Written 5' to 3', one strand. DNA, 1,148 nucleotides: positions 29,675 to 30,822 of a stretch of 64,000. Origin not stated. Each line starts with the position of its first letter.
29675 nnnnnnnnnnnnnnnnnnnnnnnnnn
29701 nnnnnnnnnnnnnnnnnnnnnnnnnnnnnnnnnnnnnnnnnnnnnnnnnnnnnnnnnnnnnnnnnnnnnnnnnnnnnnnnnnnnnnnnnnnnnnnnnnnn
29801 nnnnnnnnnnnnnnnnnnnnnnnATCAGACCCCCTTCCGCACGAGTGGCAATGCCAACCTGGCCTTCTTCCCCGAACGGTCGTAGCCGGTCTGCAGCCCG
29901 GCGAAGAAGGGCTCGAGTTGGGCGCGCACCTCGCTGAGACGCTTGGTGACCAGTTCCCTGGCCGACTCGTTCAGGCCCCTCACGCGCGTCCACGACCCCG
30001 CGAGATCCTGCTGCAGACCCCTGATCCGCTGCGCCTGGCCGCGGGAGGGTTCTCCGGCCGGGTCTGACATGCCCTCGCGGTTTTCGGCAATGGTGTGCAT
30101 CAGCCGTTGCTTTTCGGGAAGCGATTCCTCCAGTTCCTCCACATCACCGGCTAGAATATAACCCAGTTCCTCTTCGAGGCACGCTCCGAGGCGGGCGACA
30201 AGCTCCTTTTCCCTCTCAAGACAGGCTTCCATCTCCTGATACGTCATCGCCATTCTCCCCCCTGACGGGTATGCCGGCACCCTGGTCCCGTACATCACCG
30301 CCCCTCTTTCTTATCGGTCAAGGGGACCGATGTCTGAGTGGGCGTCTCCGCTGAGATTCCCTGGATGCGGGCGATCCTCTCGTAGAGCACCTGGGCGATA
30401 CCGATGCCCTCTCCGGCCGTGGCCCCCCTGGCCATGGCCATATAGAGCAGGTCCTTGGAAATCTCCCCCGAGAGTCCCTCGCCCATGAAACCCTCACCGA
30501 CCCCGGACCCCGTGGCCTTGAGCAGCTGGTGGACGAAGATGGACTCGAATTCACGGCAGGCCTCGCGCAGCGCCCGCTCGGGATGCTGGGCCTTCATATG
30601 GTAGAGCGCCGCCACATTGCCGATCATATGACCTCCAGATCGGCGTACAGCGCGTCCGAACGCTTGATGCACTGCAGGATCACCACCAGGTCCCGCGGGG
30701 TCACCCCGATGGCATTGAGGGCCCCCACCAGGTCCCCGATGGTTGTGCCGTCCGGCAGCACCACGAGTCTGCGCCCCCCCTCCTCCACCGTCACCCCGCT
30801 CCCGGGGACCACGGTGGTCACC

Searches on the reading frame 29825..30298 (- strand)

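Call 14: search_protein_families(library=pfam, proteins=[window:29825-30298:-], max_evalue=0.00001)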
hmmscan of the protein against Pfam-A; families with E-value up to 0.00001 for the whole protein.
window:29825-30298:- (157 aa): 1 family
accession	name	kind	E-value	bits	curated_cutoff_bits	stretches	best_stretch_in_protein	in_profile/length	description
PF05130.17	FlgN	-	1.6e-13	51.8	30.5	1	18-145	1-145/147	FlgN protein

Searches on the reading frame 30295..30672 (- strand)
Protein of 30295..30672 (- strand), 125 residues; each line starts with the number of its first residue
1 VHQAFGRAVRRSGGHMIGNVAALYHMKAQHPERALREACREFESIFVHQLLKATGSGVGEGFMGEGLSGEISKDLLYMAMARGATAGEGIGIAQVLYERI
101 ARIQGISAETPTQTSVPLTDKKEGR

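Call 14: search_protein_families(library=pfam, proteins=[window:30295-30672:-], max_evalue=0.00001)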
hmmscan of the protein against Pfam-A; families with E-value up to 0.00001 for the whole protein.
window:30295-30672:- (125 aa): 1 family
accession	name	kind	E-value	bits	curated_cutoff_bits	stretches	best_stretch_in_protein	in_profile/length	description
PF10135.14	Rod-binding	-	8.4e-06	26.7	25.1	0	59-98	9-50/51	Rod binding protein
